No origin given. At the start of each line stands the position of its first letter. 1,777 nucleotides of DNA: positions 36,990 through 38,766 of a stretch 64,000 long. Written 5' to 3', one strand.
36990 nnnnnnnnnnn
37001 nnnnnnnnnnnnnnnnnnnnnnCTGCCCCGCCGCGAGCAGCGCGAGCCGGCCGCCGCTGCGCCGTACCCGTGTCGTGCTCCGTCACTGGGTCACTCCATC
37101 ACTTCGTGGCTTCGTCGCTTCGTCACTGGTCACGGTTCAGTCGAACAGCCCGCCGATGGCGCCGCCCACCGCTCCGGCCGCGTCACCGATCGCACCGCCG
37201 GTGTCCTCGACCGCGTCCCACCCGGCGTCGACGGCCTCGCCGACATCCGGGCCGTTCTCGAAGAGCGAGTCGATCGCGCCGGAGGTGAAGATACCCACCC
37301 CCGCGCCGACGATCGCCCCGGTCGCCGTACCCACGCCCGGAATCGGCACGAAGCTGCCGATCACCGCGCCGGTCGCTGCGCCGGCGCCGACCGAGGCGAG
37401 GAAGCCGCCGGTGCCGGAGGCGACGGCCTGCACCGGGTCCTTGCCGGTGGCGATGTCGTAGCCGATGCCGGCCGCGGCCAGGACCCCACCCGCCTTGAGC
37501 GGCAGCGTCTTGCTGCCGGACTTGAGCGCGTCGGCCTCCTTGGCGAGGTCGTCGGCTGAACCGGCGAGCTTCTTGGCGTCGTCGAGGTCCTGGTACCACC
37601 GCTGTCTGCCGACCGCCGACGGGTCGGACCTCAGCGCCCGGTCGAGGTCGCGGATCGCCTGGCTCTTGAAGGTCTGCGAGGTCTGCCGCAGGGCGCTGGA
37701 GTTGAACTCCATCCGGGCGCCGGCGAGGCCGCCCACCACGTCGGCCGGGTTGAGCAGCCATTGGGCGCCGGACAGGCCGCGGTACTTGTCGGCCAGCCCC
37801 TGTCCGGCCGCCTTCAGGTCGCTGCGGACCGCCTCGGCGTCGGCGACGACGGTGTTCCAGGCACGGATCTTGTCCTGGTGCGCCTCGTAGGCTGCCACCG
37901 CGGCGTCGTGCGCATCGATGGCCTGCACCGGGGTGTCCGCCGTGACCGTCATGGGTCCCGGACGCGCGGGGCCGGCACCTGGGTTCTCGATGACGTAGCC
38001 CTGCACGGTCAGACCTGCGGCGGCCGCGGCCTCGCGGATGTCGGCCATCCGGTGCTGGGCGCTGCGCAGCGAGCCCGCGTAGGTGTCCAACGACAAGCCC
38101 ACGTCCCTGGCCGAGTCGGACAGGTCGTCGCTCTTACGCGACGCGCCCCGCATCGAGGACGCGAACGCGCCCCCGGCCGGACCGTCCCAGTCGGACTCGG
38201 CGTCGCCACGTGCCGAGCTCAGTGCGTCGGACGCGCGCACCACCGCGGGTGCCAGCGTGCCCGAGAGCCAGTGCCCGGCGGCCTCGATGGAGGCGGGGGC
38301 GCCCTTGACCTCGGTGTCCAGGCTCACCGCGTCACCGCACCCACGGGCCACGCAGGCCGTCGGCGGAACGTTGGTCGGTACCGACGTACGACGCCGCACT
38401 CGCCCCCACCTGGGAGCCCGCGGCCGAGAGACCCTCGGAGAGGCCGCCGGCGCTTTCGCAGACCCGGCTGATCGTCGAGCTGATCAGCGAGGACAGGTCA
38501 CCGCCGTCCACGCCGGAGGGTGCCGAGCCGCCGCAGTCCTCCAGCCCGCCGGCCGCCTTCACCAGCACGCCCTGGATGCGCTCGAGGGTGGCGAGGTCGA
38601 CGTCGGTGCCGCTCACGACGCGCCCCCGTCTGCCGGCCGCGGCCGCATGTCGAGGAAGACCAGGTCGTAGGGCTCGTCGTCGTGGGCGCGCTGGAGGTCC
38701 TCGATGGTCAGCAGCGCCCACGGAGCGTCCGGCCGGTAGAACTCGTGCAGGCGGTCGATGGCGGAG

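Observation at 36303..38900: Candidate system B: coupled SseB-like / EspC-like / glycine-zipper effector cassette with a putative immunity gene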

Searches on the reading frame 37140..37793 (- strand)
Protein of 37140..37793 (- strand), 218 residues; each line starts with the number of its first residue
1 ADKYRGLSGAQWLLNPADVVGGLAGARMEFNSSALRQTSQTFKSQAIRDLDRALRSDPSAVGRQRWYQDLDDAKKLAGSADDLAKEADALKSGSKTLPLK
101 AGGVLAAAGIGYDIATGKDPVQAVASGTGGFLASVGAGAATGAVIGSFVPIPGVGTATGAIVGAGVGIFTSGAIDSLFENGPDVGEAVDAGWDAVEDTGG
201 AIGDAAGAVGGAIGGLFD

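Call 50: search_protein_representatives(protein=window:37140-37793:-)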
Query: 218 residues. Proteins with E-value up to 0.001 (for the whole library): 276; up to 1e-10: 136; up to 1e-30: 26. The best 150 are listed.
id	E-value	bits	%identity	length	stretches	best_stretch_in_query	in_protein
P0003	1.4e-98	345.7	77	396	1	2-218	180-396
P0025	8.2e-68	245.1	63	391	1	1-218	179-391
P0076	2.7e-57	210.7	58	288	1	1-217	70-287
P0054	1.9e-55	204.7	57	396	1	1-218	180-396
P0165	7.8e-55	202.7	51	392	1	3-216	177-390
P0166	9.7e-53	195.9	56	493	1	7-218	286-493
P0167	8.4e-51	189.5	56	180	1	39-218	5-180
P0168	2.1e-50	188.2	54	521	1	2-218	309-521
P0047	4.4e-49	183.9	54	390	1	2-218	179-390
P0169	8.3e-48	179.7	55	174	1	3-170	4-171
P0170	9.6e-47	176.3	55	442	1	3-218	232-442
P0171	4.8e-45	170.7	63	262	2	62-218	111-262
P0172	3.5e-41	158.1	48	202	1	14-218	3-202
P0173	5.2e-40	154.2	56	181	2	121-218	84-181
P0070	1.2e-39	153.0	51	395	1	2-215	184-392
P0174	5.8e-35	137.8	45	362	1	11-207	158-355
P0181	9.1e-31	124.0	43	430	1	3-216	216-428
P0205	7.5e-24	101.5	47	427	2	80-207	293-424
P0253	3.0e-14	70.1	49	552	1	64-207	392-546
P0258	6.0e-14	69.1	43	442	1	18-214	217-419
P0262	1.0e-13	68.3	45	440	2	160-217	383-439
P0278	8.6e-12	62.0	50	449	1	88-214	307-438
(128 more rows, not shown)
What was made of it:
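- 37140..37793 (-): g3 C-terminal module (residues 179-396), the unit shared with Rhs-fused, Hydro_N_hd-fused and orphan copies; candidate toxin domain. It has 276 cluster representatives among 1.84 billion proteins (call 50).
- Closest known: Rhs/YD-repeat and other polymorphic toxin systems. Different: The module is rare (276 cluster representatives, call 50).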

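Call 52: search_protein_families(library=pfam, proteins=[P0166, P0168, P0170, P0253, P0278, P0262, P0258, P0174, P0181, P0205], max_evalue=0.01)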
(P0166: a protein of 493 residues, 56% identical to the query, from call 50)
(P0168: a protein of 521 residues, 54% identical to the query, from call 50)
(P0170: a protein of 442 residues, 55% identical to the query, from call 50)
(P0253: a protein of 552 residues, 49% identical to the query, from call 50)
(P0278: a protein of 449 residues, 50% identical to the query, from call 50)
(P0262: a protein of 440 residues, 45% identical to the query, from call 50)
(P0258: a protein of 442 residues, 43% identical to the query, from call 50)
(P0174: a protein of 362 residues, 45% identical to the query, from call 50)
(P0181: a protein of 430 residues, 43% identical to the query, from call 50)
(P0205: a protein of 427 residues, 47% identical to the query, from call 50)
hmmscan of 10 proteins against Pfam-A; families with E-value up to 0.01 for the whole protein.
P0166 (493 aa): 0 families

P0168 (521 aa): 2 families
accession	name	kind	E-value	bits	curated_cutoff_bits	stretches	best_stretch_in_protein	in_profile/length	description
PF13488.11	Gly-zipper_Omp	-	0.00039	20.7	25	1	442-478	7-43/46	Glycine zipper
PF06897.17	DUF1269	-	0.0014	19.4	26.9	1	444-481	7-44/100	Protein of unknown function (DUF1269)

P0170 (442 aa): 1 family
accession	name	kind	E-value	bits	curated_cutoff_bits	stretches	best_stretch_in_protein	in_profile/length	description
PF06897.17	DUF1269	-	0.0056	17.4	26.9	1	368-410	3-45/100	Protein of unknown function (DUF1269)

P0253 (552 aa): 2 families
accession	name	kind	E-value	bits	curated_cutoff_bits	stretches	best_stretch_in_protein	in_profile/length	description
PF06897.17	DUF1269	-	0.00046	20.9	26.9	1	468-501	3-36/100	Protein of unknown function (DUF1269)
PF13488.11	Gly-zipper_Omp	-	0.0012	19.2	25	1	467-504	4-41/46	Glycine zipper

P0278 (449 aa): 0 families

P0262 (440 aa): 0 families

P0258 (442 aa): 1 family
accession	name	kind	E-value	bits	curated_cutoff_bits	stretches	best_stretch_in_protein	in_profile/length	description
PF06013.18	WXG100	-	0.0046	17.6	27.3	0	12-91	6-84/86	Proteins of 100 residues with WXG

P0174 (362 aa): 3 families
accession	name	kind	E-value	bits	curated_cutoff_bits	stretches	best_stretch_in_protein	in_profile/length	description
PF06013.18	WXG100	-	1.6e-06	28.8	27.3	1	7-90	2-84/86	Proteins of 100 residues with WXG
PF25547.1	WXG100_2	-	0.00057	20.3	27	1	9-92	26-110/150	WXG100 like domain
PF13488.11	Gly-zipper_Omp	-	0.0031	17.8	25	1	282-315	4-39/46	Glycine zipper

P0181 (430 aa): 0 families

P0205 (427 aa): 2 families
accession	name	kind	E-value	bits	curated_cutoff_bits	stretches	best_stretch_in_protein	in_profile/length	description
PF25547.1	WXG100_2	-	0.00015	22.2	27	1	13-90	29-107/150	WXG100 like domain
PF13488.11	Gly-zipper_Omp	-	0.0059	16.9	25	1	351-384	4-35/46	Glycine zipper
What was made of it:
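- On WXG100 superfamily / T7SS substrate pair (g2 + g3 N-terminal domain): A relative, P0174, reaches 28.8 on WXG100 (call 52).
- On Polymorphic toxin systems: Further N-termini have no Pfam hit (call 52).
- One relative (P0174) is above the WXG100 threshold (call 52).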

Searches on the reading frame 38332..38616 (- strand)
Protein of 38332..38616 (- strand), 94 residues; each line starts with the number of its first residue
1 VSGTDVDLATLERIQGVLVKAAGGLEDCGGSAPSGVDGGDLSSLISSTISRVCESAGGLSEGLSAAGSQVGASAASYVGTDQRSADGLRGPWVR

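Call 3: search_protein_families(library=pfam, proteins=[window:38332-38616:-], max_evalue=1)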
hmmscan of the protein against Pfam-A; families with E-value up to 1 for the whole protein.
window:38332-38616:- (94 aa): 1 family
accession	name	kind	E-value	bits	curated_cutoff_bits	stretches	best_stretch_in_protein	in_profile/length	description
PF11260.13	Spidroin_MaSp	-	0.087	13.6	25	2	34-61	26-53/85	Major ampullate spidroin 1 and 2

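Call 4: search_protein_families(library=ncbifam, proteins=[window:38332-38616:-], max_evalue=1)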
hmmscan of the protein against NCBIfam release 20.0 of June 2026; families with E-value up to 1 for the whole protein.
window:38332-38616:- (94 aa): 0 families

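Call 30: search_solved_structures(query=A6, max_evalue=10, show_alignments=2)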
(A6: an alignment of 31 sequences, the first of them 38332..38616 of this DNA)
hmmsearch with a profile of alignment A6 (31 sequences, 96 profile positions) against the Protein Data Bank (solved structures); distinct sequences matched with E-value up to 10: 9.
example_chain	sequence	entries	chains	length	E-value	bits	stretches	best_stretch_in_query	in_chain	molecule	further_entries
1wa8_A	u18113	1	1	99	0.00059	23.1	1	7-92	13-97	ESAT-6 LIKE PROTEIN ESXB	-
3fav_A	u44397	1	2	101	0.00066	22.9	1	7-92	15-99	ESAT-6-like protein esxB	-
6j19_B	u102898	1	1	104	0.00073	22.8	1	7-92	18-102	ESAT-6-like protein EsxB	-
8a3k_UNK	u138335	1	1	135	0.0075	19.5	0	9-34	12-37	sc-apCC-4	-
3q4h_A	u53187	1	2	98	0.51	13.7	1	28-90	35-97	Pe family protein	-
9c2d_S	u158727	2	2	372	0.91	12.9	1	29-60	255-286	Tail protein | Putative tail protein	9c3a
2kg7_A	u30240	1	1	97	1.2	12.5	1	29-89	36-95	Uncharacterized protein esxG (PE family protein)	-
7ns3_Fb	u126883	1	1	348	1.9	11.8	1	34-79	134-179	Fructose-bisphosphatase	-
7ns5_A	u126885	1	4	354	2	11.8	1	34-79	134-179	Fructose-1,6-bisphosphatase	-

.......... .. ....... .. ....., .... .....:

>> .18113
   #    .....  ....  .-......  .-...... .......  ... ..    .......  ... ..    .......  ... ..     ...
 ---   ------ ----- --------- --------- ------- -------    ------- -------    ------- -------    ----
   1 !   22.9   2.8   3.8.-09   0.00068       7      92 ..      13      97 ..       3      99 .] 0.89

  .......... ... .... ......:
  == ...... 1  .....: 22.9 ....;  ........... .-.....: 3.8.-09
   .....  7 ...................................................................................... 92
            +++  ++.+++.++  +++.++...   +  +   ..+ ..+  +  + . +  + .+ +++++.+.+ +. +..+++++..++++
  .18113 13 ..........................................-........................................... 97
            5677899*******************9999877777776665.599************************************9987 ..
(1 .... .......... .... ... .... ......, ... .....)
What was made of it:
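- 38332..38616 (-): g2: 94-aa EsxB/CFP-10-like helical hairpin; predicted heterodimer partner of the g3 N-terminal domain that carries the export motif. The profile hits M. tuberculosis EsxB at E = 6e-4 over the full length (call 30).
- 38374..38388 (-): Y77-x3-D81 motif of g2, a candidate T7SS YxxxD/E export signal. It aligns with YSRAD of CFP-10 in the profile alignment (call 30).
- On WXG100 superfamily / T7SS substrate pair (g2 + g3 N-terminal domain): The g2 profile matches M. tuberculosis EsxB at E = 6e-4 over positions 7-92 (call 30).
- Closest known: Mycobacterial EsxA/EsxB and PE/PPE heterodimers. Same: g2 aligns with CFP-10 (call 30).
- Checked: A 31-sequence profile hits M. tuberculosis EsxB at E = 6e-4 (call 30).
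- The g2 profile matches EsxB with the YxxxD motif aligned (call 30).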

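Call 32: search_protein_families(library=pfam, alignment_id=A6, max_evalue=0.1)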
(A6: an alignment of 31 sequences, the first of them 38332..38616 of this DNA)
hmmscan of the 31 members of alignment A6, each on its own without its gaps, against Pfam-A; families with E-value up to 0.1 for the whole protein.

A. member 1, window:38332-38616:- (94 aa): 1 family
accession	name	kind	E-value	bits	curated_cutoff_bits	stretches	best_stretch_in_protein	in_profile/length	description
PF11260.13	Spidroin_MaSp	-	0.087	13.6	25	0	34-61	26-53/85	Major ampullate spidroin 1 and 2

B. families by the number of members that match (of 31 scanned): 12 families
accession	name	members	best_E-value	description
PF06013.18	WXG100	6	0.0028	Proteins of 100 residues with WXG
PF10824.14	T7SS_ESX_EspC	5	0.0024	Excreted virulence factor EspC, type VII ESX diderm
PF19840.4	DUF6317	3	0.0011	Family of unknown function (DUF6317)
PF08453.16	Peptidase_M9_N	1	0.0084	Peptidase family M9 N-terminal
PF24399.1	DUF7543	1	0.011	Family of unknown function (DUF7543)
PF22905.2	Hydro_N_hd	1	0.025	Hydrolase N-terminal helical domain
PF10721.14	DUF2514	1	0.031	Protein of unknown function (DUF2514)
PF19757.4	DUF6244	1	0.04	Family of unknown function (DUF6244)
PF25216.1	Volactin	1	0.044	Volactin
PF17688.6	DUF5536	1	0.085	Family of unknown function (DUF5536)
PF11260.13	Spidroin_MaSp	1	0.087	Major ampullate spidroin 1 and 2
PF11716.13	MDMPI_N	1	0.099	Mycothiol maleylpyruvate isomerase N-terminal domain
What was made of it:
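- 38332..38616 (-): Members give weak WXG100/EspC Pfam hits (call 32).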

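Call 85: search_protein_families(library=padloc, proteins=[window:38332-38616:-], max_evalue=0.01)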
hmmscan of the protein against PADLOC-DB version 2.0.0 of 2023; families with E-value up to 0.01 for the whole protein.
window:38332-38616:- (94 aa): 0 families
